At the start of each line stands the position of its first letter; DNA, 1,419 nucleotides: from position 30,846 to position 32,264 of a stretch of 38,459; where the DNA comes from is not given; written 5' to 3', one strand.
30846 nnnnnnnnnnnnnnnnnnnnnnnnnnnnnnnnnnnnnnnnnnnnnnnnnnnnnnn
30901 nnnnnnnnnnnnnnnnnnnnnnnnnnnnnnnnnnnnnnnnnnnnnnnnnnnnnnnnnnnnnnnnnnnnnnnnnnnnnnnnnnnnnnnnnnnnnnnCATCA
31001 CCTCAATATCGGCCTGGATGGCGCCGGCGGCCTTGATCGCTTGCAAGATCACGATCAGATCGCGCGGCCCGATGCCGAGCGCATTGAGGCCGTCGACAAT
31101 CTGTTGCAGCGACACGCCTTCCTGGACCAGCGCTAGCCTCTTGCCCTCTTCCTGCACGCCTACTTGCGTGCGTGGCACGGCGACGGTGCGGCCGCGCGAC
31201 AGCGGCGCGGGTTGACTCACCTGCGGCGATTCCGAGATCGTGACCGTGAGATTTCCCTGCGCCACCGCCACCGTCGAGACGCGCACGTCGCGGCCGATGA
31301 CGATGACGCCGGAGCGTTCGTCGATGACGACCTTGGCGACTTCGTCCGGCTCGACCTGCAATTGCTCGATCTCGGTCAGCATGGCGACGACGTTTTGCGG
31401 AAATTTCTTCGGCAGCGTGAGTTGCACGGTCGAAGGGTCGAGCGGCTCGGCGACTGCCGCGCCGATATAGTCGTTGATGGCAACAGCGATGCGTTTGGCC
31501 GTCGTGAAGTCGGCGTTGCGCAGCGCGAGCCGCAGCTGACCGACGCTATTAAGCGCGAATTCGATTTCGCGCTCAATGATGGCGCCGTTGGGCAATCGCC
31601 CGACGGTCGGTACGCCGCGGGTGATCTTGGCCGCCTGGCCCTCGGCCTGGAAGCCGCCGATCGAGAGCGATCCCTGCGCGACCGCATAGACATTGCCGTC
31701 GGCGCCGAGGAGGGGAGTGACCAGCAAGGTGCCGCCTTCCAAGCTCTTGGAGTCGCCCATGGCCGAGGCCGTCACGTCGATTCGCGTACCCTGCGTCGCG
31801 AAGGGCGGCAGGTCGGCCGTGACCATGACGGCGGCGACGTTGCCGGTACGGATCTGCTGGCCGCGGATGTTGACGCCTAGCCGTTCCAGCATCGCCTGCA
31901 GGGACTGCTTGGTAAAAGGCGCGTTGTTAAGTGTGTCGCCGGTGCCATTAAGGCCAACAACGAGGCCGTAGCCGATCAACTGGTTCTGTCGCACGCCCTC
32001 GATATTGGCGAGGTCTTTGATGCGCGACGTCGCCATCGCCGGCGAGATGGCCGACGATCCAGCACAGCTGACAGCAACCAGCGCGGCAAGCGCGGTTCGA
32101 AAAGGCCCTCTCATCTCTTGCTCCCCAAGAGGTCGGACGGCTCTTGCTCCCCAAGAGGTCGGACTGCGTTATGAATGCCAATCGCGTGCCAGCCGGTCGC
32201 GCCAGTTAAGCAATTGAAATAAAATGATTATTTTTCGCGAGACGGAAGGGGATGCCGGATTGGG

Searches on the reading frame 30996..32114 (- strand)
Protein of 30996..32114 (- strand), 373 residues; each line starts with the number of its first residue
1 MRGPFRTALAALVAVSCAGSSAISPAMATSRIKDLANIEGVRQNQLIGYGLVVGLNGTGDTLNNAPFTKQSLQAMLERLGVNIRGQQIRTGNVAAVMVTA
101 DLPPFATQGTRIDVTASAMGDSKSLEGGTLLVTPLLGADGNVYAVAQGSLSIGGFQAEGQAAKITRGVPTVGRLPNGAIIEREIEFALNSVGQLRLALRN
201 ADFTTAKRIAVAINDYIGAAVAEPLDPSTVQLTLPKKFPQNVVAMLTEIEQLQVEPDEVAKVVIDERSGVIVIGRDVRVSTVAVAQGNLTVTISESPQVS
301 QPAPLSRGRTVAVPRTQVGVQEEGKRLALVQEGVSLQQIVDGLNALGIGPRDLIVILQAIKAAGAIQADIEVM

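Call 13: search_protein_families(library=pfam, proteins=[window:30996-32114:-], max_evalue=0.001)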
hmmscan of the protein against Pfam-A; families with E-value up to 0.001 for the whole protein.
window:30996-32114:- (373 aa): 1 family
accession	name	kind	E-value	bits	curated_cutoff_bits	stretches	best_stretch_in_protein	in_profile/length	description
PF02119.21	FlgI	-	1.5e-144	481.6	25.3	1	31-372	1-343/343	Flagellar P-ring protein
